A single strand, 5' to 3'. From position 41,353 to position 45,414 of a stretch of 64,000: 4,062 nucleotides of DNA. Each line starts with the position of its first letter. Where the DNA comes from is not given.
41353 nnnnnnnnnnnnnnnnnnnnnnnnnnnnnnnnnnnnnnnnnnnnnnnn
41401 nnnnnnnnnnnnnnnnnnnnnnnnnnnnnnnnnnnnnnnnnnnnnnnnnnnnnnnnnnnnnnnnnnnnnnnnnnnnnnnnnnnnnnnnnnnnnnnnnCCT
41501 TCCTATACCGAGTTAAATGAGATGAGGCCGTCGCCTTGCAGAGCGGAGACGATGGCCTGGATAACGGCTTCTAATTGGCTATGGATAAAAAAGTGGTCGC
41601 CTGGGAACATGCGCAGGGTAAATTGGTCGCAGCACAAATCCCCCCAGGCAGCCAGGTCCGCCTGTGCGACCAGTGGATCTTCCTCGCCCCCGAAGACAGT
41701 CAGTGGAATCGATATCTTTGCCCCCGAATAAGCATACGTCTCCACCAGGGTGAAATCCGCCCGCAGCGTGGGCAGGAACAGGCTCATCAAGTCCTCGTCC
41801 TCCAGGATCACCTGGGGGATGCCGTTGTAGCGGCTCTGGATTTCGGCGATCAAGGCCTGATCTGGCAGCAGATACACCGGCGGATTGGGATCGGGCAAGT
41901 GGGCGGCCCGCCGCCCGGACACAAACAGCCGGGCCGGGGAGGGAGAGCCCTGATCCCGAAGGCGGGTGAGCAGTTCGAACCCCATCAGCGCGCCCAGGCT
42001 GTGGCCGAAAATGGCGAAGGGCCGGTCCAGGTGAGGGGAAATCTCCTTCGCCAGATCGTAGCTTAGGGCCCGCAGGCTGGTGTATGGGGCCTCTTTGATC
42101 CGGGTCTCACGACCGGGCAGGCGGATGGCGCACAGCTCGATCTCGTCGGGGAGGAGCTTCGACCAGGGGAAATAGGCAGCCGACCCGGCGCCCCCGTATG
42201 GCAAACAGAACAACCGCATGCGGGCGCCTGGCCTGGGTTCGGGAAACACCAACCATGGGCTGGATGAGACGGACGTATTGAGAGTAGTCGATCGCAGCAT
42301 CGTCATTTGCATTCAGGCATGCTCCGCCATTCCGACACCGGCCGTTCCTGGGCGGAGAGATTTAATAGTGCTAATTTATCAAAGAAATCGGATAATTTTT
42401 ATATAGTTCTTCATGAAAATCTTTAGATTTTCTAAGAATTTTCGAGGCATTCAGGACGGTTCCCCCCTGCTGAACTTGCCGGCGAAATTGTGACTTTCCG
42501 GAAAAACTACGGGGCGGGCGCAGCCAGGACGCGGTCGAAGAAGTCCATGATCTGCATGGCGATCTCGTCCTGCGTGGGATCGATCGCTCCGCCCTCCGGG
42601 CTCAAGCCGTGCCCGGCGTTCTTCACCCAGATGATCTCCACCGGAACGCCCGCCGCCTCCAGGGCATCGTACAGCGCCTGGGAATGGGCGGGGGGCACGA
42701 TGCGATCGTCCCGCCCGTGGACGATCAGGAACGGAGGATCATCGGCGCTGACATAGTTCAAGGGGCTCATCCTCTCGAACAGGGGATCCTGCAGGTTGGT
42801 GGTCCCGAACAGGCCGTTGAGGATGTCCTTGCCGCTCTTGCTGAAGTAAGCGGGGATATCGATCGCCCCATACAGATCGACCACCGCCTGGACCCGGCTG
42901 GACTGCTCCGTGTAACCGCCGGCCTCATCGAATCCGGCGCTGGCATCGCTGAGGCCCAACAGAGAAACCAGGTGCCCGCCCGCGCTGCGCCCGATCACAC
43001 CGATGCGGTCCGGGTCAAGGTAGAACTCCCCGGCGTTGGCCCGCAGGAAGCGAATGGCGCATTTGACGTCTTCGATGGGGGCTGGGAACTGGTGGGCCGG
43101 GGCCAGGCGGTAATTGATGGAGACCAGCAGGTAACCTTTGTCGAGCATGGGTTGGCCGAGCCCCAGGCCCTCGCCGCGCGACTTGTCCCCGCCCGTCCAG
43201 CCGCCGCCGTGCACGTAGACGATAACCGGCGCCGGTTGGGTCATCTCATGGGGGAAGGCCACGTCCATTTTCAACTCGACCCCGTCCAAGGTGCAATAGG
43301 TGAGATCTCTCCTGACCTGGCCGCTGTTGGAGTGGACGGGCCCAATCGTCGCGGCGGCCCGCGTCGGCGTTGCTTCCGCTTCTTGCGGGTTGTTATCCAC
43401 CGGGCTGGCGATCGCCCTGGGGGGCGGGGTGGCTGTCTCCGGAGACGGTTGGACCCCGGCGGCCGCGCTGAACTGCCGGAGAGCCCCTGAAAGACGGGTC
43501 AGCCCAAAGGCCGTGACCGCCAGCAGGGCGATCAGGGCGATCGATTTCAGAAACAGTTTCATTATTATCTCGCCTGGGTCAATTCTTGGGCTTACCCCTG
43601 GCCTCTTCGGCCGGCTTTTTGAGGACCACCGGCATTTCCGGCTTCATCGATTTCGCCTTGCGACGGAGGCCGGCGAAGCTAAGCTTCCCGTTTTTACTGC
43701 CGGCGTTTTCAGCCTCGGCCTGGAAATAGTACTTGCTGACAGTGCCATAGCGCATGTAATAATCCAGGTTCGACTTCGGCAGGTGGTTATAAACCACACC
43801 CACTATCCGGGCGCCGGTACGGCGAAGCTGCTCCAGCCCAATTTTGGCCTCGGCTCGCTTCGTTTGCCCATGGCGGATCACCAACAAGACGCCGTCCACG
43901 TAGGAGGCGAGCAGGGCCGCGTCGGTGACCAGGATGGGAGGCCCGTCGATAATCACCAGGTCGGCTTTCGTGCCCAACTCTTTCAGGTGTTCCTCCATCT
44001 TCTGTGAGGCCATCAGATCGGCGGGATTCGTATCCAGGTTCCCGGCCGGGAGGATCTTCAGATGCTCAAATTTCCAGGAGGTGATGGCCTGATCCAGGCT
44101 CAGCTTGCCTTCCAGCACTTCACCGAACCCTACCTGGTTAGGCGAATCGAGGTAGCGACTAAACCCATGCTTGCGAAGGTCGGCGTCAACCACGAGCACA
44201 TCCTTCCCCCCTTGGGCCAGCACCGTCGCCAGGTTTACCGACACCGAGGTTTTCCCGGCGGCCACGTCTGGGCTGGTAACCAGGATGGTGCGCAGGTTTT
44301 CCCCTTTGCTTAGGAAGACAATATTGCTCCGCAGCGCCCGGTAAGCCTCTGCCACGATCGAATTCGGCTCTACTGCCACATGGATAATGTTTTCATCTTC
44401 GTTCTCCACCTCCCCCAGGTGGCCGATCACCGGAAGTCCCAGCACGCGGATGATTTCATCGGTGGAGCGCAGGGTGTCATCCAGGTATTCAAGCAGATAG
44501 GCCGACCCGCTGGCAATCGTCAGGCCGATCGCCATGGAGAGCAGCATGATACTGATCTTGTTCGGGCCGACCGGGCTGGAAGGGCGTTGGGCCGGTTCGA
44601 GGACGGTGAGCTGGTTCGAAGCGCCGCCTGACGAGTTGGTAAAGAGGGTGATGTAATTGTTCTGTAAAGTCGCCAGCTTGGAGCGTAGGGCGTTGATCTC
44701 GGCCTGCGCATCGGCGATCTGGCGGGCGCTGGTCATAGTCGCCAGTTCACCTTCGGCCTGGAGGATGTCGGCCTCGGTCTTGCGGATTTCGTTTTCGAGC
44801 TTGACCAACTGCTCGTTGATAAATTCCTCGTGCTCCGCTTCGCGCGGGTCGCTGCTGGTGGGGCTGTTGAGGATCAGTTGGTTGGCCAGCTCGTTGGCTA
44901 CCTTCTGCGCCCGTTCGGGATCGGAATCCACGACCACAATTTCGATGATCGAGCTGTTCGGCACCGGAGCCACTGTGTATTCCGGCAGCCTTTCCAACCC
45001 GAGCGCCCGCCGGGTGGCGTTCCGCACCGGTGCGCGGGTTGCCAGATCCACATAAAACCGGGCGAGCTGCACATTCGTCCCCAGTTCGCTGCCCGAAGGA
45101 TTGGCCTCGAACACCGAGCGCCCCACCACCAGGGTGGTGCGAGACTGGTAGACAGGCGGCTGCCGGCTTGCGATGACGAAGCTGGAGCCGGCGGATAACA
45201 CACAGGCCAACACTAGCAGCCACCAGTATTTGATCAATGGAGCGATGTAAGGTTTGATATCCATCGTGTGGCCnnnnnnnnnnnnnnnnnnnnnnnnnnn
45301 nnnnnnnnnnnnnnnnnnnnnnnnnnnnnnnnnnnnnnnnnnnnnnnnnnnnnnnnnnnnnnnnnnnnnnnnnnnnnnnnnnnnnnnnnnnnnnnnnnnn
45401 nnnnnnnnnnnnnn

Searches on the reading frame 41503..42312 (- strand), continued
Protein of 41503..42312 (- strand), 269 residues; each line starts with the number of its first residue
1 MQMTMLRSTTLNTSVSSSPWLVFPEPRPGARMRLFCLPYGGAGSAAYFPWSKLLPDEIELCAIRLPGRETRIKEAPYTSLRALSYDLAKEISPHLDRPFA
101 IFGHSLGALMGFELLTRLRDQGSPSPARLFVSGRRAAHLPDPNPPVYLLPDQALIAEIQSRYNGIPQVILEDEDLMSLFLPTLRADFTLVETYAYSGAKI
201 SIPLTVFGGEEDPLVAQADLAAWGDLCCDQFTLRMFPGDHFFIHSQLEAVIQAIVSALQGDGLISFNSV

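Call 37: find_related_loci(query=A2, collection=metagenome_contigs, flank=10000)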
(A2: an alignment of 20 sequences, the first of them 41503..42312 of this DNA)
Query A2 (269 aa) in metagenome_contigs; peptide patterns used: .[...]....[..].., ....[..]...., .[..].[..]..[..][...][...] (x = any residue, [..] = any of these).
600 stretches matched a pattern (row limit reached: there are more); 548 encode a relative of the query (tblastn E <= 1e-3); the best 80 are kept; 80 distinct loci.
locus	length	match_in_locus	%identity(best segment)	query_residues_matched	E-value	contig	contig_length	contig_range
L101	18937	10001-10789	46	2-264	4e-79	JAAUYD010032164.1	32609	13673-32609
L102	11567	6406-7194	46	2-264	3e-79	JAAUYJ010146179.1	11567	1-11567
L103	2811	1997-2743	47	11-258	2e-78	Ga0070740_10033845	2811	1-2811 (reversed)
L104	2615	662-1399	48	14-259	1e-78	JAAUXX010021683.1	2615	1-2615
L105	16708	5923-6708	43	8-269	3e-74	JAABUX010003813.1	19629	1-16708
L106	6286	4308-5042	49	17-261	3e-74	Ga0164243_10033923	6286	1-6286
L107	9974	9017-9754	49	13-258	4e-74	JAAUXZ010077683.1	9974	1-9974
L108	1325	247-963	50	4-245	1e-78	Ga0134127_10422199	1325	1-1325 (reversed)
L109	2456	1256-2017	47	7-262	6e-75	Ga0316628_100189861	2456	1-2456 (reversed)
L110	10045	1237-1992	45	11-262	1e-73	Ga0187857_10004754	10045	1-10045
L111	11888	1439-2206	44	7-262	5e-73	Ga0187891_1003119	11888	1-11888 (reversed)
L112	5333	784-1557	45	2-265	3e-72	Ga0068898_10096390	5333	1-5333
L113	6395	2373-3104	47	15-258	2e-71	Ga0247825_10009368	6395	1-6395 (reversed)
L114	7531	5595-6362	44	8-259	1e-71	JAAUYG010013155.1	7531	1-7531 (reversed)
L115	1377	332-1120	46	1-260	7e-76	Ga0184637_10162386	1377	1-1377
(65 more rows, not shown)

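Call 48: find_encoding_contigs(protein=P0299, flank=10000, max_places=2)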
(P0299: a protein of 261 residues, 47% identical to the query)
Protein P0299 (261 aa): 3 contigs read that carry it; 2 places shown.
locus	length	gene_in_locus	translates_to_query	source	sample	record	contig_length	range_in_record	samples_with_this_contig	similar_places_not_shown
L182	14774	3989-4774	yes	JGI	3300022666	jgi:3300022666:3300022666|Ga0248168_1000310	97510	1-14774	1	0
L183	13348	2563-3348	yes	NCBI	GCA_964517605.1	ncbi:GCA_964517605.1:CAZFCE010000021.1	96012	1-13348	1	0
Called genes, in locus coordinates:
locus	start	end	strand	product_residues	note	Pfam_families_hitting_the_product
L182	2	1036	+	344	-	?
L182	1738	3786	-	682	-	PF01751:Toprim, PF01131:Topoisom_bac, PF01396:Zn_ribbon_Top1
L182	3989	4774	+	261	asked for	PF00975:Thioesterase, PF12697:Abhydrolase_6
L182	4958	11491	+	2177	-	PF00109:ketoacyl-synt, PF02801:Ketoacyl-synt_C, PF16197:KAsynt_C_assoc, PF22621:CurL-like_PKS_C, PF00698:Acyl_transf_1, PF21089:PKS_DH_N, PF14765:PS-DH, PF22953:SpnB_Rossmann, +7 more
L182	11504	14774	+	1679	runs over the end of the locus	PF00109:ketoacyl-synt, PF02801:Ketoacyl-synt_C, PF16197:KAsynt_C_assoc, PF22336:RhiE-like_linker, PF22621:CurL-like_PKS_C, PF00698:Acyl_transf_1, PF21089:PKS_DH_N, PF22953:SpnB_Rossmann, +4 more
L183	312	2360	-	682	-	PF01751:Toprim, PF01131:Topoisom_bac, PF01396:Zn_ribbon_Top1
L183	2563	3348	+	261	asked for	PF00975:Thioesterase, PF12697:Abhydrolase_6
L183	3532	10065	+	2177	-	PF00109:ketoacyl-synt, PF02801:Ketoacyl-synt_C, PF16197:KAsynt_C_assoc, PF22621:CurL-like_PKS_C, PF00698:Acyl_transf_1, PF21089:PKS_DH_N, PF14765:PS-DH, PF22953:SpnB_Rossmann, +7 more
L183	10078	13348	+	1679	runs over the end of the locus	PF00109:ketoacyl-synt, PF02801:Ketoacyl-synt_C, PF16197:KAsynt_C_assoc, PF22336:RhiE-like_linker, PF22621:CurL-like_PKS_C, PF00698:Acyl_transf_1, PF21089:PKS_DH_N, PF22953:SpnB_Rossmann, +4 more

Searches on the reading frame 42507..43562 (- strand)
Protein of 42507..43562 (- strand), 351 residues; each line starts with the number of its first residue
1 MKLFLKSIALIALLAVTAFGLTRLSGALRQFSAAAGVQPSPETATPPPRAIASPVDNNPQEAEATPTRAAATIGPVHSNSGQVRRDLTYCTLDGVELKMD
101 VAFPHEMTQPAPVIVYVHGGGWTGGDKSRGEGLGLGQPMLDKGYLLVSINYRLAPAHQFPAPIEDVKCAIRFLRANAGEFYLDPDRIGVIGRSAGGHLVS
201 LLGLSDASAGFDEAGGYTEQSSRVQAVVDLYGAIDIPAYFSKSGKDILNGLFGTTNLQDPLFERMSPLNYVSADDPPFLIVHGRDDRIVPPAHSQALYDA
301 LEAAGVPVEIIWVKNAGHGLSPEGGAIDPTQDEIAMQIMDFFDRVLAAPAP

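Call 4: search_protein_families(library=pfam, proteins=[window:42507-43562:-], max_evalue=0.01)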
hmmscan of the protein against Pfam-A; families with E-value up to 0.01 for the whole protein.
window:42507-43562:- (351 aa): 10 families
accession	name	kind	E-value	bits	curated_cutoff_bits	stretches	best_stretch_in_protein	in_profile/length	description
PF20434.5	BD-FAE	-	5.4e-61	206.3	26.8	1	99-301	1-215/215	BD-FAE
PF07859.19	Abhydrolase_3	-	9.9e-24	84.7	25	1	114-319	1-207/210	alpha/beta hydrolase fold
PF00326.27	Peptidase_S9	-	2.7e-18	66.7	22.6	1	164-346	46-210/213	Prolyl oligopeptidase family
PF00135.34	COesterase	-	5e-14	52.6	27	1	97-210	86-208/515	Carboxylesterase family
PF12146.15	Hydrolase_4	-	1.7e-06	27.9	27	1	277-320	193-234/239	Serine aminopeptidase, S33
PF02129.25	Peptidase_S15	-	1.4e-05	25.3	23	0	93-201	1-111/262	X-Pro dipeptidyl-peptidase (S15 family)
PF01738.24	DLH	-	2.2e-05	24.6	21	1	265-326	133-194/217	Dienelactone hydrolase family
PF12697.13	Abhydrolase_6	-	5.3e-05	24.4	26.3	1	114-320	1-205/217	Alpha/beta hydrolase family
PF08386.16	Abhydrolase_4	-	0.0045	17.5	21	1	272-324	31-80/103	TAP-like protein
PF03959.19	FSH1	-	0.0083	16.3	21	0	275-308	160-190/211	Serine hydrolase (FSH1)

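Call 8: search_protein_families(library=ncbifam, proteins=[window:42507-43562:-], max_evalue=0.001)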
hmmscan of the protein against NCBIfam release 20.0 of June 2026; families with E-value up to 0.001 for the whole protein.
window:42507-43562:- (351 aa): 17 families
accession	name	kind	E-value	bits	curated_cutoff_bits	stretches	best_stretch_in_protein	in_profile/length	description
NF052354.1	EstLipQMycob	equivalog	3.8e-38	131.2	700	1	86-307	139-362/418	esterase LipQ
NF058653.1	LipP1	equivalog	3.4e-24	85.2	350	1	96-202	55-161/300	LipP1 family hormone-sensitive lipase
NF041902.1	pecacetest_PaeX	equivalog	8.6e-23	80.8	550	1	131-326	94-289/318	pectin acetylesterase PaeX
NF052620.1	AryltfaseLP1002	equivalog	1.1e-18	67.6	300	1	105-321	26-234/265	lp_1002 family arylesterase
NF033149.0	CHL_hydrolase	equivalog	2.4e-17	62.8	500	1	85-201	50-164/310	chloramphenicol hydrolase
NF058649.1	GTSAG_HSLs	subfamily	8.4e-15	55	380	1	74-318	49-286/312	GTSAG motif subfamily hormone-sensitive lipase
NF042968.1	AcxylEst_AxeA1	equivalog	5.2e-14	51.4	700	1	96-320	35-244/459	acetylxylan esterase AxeA1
NF007547.0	PRK10162.1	equivalog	1.5e-12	47.1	389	1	107-201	80-175/321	acetyl esterase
NF058665.1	HaHSL_fam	equivalog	1.3e-10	41.1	320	1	77-207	30-149/260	hormone-sensitive lipase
NF058650.1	GCSAG_HSLs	subfamily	2.4e-10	40.4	410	1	92-199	65-167/314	GCSAG motif subfamily hormone-sensitive lipase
NF058651.1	GESAG_HSLs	subfamily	3.1e-09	36.3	430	1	111-205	67-156/296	GESAG motif subfamily hormone-sensitive lipase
NF041556.1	tannase_B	equivalog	4e-09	36.3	300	1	158-212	128-182/463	subtype B tannase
NF050058.1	e_dPHAscl_type1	hypoth_equivalog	9.4e-09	35.1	150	0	96-132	7-43/276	extracellular catalytic domain type 1 short-chain-length polyhydroxyalkanoate depolymerase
NF050057.1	e_dPHAmcl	equivalog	2.9e-05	23.5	270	1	271-322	187-238/252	extracellular medium-chain-length polyhydroxyalkanoate depolymerase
NF007857.0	PRK10566.1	equivalog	6.3e-05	22.9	201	1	273-319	184-232/249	esterase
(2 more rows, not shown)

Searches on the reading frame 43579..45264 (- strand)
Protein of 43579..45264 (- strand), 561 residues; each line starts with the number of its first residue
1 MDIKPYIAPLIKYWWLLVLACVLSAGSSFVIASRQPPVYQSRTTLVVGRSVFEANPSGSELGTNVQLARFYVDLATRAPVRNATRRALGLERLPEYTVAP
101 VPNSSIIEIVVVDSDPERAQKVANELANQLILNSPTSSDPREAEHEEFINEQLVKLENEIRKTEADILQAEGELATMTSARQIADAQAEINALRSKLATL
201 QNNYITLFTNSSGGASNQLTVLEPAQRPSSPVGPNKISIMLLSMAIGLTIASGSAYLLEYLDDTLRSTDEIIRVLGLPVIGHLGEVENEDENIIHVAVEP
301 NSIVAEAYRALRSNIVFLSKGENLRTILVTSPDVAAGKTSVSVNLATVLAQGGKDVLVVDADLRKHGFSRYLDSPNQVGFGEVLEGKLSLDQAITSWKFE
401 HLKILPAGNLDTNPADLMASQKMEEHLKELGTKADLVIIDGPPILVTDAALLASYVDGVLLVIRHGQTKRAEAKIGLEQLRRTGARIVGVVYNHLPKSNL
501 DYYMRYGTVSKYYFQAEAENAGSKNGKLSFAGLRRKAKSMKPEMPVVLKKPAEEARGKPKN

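Call 4: search_protein_families(library=pfam, proteins=[window:43579-45264:-], max_evalue=0.01)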
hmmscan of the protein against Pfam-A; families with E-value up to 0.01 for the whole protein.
window:43579-45264:- (561 aa): 7 families
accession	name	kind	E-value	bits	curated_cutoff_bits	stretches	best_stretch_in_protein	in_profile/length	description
PF13614.12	AAA_31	-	4.6e-13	49.9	27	1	336-483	13-163/177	AAA domain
PF01656.29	CbiA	-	9.5e-08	32.5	25.4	1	327-433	1-68/125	CobQ/CobB/MinD/ParA nucleotide binding domain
PF09140.17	MipZ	-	1.3e-07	31.7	20.7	1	330-443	6-109/262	ATPase MipZ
PF10609.15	ParA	-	9.3e-07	28.9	27.1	1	326-493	5-173/246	NUBPL iron-transfer P-loop NTPase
PF13500.12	AAA_26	-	1.8e-05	25.2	27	0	325-351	1-27/198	AAA domain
PF02706.20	Wzz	-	0.00024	21.8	25.5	1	2-69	4-72/91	Chain length determinant protein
PF13807.11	GNVR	-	0.00024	21.4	27.7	1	209-256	32-78/82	G-rich domain on putative tyrosine kinase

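Call 8: search_protein_families(library=ncbifam, proteins=[window:43579-45264:-], max_evalue=0.001)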
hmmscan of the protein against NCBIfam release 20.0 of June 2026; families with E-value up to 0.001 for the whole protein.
window:43579-45264:- (561 aa): 16 families
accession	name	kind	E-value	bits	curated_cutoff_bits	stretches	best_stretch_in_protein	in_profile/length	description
TIGR01007.1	eps_fam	subfamily_domain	2.9e-47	160.9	108.05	1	306-507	1-204/204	polysaccharide biosynthesis tyrosine autokinase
TIGR01005.1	eps_transp_fam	subfamily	4e-43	147.6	411.7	2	296-513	518-736/754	exopolysaccharide transport protein family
NF007350.0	PRK09841.1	equivalog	1e-38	132.9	1248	1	291-512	497-719/726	tyrosine-protein kinase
TIGR03018.1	pepcterm_TyrKin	hypoth_equivalog_domain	1.5e-37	128.9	230.65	1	298-493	5-207/207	XrtA-associated tyrosine autokinase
NF008568.0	PRK11519.1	equivalog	9.1e-36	123.3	1068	1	298-516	500-717/720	tyrosine-protein kinase Wzc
TIGR03029.1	EpsG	equivalog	5.3e-30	104.5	313.8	1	296-493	75-273/274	chain length determinant protein tyrosine kinase EpsG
TIGR03007.1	pepcterm_ChnLen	equivalog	5.4e-20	71.1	278.85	2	218-295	395-472/498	XrtA system polysaccharide chain length determinant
TIGR01969.1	minD_arch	subfamily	4.2e-17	62.2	201.75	1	325-497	1-172/251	cell division ATPase MinD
TIGR01006.1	polys_exp_MPA1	subfamily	1.1e-13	51.1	296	2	218-285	156-223/226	CspC family polysaccharide chain length determinant protein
TIGR03017.1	EpsF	equivalog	4.7e-12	45.3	422.75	1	217-283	377-443/444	chain length determinant protein EpsF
TIGR01968.1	minD_bact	equivalog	5.1e-12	45.7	212.9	1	326-444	3-122/261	septum site-determining protein MinD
NF008079.0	PRK10818.1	equivalog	9.5e-10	38.2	508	1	325-456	3-135/270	septum site-determining protein MinD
NF041546.1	ParA_partition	equivalog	2.2e-08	33.9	180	1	336-362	11-37/203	ParA family partition ATPase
TIGR03371.1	cellulose_yhjQ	equivalog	9.3e-06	25.3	157.85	1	326-463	3-144/246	cellulose biosynthesis protein BcsQ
NF047398.1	AAA_KGGVGR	domain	0.00032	21.1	90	1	337-410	15-102/190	KGGVGR-motif variant AAA ATPase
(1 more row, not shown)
